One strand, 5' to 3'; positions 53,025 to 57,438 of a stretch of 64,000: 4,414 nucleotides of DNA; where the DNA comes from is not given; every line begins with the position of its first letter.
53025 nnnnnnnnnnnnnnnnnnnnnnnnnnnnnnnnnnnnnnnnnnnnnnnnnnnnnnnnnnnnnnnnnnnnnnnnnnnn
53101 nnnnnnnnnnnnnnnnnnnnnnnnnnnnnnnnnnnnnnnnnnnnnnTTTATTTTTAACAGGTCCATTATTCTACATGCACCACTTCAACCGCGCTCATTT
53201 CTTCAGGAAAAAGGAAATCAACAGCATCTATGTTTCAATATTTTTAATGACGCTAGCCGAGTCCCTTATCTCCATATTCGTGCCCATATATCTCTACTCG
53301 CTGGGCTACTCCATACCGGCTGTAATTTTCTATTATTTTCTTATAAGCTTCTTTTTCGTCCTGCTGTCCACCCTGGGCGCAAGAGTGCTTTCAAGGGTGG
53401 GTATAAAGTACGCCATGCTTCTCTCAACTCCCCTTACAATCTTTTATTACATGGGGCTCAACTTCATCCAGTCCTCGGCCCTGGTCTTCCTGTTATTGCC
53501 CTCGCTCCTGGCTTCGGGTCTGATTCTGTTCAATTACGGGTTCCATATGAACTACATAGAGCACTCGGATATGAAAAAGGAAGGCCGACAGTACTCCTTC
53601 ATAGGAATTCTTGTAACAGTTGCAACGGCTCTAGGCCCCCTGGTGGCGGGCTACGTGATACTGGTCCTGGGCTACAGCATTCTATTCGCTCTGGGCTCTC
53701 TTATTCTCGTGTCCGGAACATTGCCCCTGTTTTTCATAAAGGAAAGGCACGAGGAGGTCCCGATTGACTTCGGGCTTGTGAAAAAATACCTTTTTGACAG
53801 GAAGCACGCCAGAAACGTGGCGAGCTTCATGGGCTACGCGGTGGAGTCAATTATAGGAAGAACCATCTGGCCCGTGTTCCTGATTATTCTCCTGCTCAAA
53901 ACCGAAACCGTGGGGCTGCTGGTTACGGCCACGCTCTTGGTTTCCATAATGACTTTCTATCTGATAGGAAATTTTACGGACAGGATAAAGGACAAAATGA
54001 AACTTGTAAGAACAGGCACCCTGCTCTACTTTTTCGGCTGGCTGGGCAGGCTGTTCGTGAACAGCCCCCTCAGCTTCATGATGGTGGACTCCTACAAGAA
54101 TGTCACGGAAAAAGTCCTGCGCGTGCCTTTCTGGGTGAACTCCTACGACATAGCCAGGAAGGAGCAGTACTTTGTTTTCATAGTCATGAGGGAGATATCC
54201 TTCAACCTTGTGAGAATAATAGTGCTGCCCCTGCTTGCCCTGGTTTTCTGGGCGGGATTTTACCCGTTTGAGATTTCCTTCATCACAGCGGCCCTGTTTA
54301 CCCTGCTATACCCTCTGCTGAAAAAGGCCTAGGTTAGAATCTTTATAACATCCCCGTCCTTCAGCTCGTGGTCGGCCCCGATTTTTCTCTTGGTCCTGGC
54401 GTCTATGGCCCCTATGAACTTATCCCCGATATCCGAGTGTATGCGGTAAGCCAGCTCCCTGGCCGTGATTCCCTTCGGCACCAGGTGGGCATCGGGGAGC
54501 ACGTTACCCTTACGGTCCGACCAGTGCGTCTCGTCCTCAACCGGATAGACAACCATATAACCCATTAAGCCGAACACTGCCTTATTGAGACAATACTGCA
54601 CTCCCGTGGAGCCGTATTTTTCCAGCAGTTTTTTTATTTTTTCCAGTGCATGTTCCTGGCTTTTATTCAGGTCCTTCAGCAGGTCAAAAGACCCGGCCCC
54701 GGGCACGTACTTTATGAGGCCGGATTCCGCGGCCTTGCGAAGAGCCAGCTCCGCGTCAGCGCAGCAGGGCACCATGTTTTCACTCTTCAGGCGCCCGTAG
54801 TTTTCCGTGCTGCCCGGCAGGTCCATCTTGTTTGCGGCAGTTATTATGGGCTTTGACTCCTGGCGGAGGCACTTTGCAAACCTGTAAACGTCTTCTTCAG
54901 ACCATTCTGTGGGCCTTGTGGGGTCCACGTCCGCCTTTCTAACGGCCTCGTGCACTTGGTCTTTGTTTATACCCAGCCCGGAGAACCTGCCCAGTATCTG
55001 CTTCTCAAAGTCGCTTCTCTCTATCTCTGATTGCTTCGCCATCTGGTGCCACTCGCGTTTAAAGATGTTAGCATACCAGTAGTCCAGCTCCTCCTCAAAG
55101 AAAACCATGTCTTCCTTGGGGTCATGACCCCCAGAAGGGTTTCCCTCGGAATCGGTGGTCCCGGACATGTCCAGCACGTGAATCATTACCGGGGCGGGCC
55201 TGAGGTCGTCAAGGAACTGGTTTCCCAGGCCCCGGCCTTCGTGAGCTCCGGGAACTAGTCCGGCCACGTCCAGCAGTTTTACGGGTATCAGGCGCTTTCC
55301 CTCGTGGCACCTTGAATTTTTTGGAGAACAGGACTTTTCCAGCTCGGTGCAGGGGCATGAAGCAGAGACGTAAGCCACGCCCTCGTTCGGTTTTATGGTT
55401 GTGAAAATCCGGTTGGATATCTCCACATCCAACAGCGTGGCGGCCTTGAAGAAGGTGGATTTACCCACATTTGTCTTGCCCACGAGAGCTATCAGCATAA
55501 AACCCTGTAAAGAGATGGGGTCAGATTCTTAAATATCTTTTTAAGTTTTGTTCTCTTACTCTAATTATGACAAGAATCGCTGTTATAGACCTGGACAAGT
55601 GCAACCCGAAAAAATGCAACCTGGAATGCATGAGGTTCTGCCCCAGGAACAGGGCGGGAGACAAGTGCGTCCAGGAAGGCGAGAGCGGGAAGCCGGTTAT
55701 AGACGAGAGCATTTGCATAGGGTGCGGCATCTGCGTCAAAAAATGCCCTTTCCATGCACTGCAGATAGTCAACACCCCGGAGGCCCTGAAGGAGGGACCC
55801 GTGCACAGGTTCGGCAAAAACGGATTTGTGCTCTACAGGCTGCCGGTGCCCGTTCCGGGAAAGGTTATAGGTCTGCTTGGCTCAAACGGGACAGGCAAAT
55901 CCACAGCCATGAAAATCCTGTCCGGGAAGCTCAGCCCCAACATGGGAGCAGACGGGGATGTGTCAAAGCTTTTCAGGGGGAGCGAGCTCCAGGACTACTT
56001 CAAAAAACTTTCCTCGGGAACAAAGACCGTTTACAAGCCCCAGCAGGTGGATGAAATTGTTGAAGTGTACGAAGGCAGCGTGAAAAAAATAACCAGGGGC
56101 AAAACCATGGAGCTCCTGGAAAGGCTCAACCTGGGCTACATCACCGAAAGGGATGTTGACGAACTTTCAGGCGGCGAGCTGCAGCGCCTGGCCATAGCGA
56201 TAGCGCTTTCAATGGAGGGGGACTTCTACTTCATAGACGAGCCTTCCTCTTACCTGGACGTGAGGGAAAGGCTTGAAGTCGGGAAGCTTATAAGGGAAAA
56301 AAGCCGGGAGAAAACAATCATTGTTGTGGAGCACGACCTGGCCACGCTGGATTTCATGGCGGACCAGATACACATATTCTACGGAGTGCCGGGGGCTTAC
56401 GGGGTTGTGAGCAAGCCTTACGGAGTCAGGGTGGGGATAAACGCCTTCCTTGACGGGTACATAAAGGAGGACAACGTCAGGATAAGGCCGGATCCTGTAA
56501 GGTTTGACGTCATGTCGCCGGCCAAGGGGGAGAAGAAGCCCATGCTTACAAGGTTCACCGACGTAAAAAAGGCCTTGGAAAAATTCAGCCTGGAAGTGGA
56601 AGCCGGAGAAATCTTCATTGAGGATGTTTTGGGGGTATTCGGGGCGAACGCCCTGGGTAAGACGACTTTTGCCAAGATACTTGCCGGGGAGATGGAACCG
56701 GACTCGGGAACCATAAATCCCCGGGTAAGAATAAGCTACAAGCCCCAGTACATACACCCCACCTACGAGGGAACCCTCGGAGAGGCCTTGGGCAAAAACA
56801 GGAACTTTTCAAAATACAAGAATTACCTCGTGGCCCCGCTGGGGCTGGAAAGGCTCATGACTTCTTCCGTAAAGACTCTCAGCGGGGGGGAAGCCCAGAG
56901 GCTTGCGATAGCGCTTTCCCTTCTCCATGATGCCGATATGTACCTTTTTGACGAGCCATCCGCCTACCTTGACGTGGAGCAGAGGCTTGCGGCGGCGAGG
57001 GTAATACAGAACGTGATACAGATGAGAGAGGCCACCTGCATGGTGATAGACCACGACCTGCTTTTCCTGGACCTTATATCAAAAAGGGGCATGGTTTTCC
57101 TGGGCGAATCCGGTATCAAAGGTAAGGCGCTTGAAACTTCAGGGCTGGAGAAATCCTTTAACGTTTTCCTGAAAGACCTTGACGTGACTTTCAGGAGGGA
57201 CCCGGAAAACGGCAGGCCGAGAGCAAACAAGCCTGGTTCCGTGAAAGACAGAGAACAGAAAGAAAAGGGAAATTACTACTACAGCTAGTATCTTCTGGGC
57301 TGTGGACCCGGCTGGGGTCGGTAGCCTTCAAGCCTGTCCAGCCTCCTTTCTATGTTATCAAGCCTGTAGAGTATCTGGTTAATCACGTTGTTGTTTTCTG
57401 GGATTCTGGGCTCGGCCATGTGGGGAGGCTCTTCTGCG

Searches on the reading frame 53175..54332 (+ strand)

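Call 71: search_protein_families(library=pfam, proteins=[window:53175-54332:+], max_evalue=0.0001)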
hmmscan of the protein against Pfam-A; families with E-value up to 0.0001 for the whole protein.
window:53175-54332:+ (385 aa): 2 families
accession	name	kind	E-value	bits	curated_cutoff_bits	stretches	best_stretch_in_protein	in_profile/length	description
PF07690.21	MFS_1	-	6.9e-11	42.1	33.4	1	19-223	2-206/347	Major Facilitator Superfamily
PF12832.13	MFS_1_like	-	2.7e-05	23.9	25.2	0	232-359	22-105/373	MFS_1 like family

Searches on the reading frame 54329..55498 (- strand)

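Call 71: search_protein_families(library=pfam, proteins=[window:54329-55498:-], max_evalue=0.0001)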
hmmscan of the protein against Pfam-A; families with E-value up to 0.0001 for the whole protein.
window:54329-55498:- (389 aa): 3 families
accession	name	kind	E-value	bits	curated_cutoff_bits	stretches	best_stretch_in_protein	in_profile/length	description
PF08438.16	YGR210-like_G4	-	1e-34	119.6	24.7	1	221-322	1-108/108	Obg-like GTPase YGR210-like, G4 motif-containing domain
PF02824.27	TGS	-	1.1e-15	57.8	22.2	1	332-389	3-60/60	TGS domain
PF01926.29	MMR_HSR1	-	1.1e-14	54.9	21.9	1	3-113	2-87/113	50S ribosome-binding GTPase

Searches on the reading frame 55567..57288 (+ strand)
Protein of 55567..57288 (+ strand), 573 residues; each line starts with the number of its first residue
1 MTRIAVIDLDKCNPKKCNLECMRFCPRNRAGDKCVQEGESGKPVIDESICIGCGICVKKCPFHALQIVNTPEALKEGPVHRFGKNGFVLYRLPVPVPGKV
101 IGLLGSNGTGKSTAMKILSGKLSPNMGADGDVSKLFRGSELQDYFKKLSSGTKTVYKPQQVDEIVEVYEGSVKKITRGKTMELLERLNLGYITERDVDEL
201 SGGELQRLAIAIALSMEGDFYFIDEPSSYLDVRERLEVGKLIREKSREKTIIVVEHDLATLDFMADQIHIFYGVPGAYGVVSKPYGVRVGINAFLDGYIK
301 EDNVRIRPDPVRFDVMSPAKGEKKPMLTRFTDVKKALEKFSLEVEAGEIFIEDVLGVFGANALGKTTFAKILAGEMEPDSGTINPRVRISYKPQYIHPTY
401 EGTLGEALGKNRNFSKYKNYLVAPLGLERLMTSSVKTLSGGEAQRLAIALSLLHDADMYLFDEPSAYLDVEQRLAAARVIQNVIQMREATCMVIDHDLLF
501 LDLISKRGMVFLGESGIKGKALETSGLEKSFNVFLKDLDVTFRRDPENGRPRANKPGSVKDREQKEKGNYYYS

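Call 71: search_protein_families(library=pfam, proteins=[window:55567-57288:+], max_evalue=0.0001)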
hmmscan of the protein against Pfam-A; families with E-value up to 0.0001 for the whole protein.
window:55567-57288:+ (573 aa): 8 families
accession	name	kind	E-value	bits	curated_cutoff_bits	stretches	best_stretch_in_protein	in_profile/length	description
PF00005.33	ABC_tran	-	3.3e-39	135.1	25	2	97-227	10-136/137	ABC transporter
PF04068.21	Fer4_RLI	-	4.8e-13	49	23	1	2-33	1-35/35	Possible Fer4-like domain in RNase L inhibitor, RLI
PF02463.25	SMC_N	-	1.3e-12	48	40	1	197-271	134-212/220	RecF/RecN/SMC N terminal domain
PF13304.12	AAA_21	-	9.2e-11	42.8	27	0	130-258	171-300/304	AAA domain, putative AbiEii toxin, Type IV TA system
PF12837.12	Fer4_6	-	4.7e-09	36.2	25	1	42-65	1-24/24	4Fe-4S binding domain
PF00037.32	Fer4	-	4.8e-08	32.9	21.1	1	43-65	1-23/24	4Fe-4S binding domain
PF13237.11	Fer4_10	-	1.6e-06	28.3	25.5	1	42-66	1-22/53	4Fe-4S dicluster domain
PF12797.12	Fer4_2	-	1.2e-05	25.4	24.5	1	42-62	2-22/22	4Fe-4S binding domain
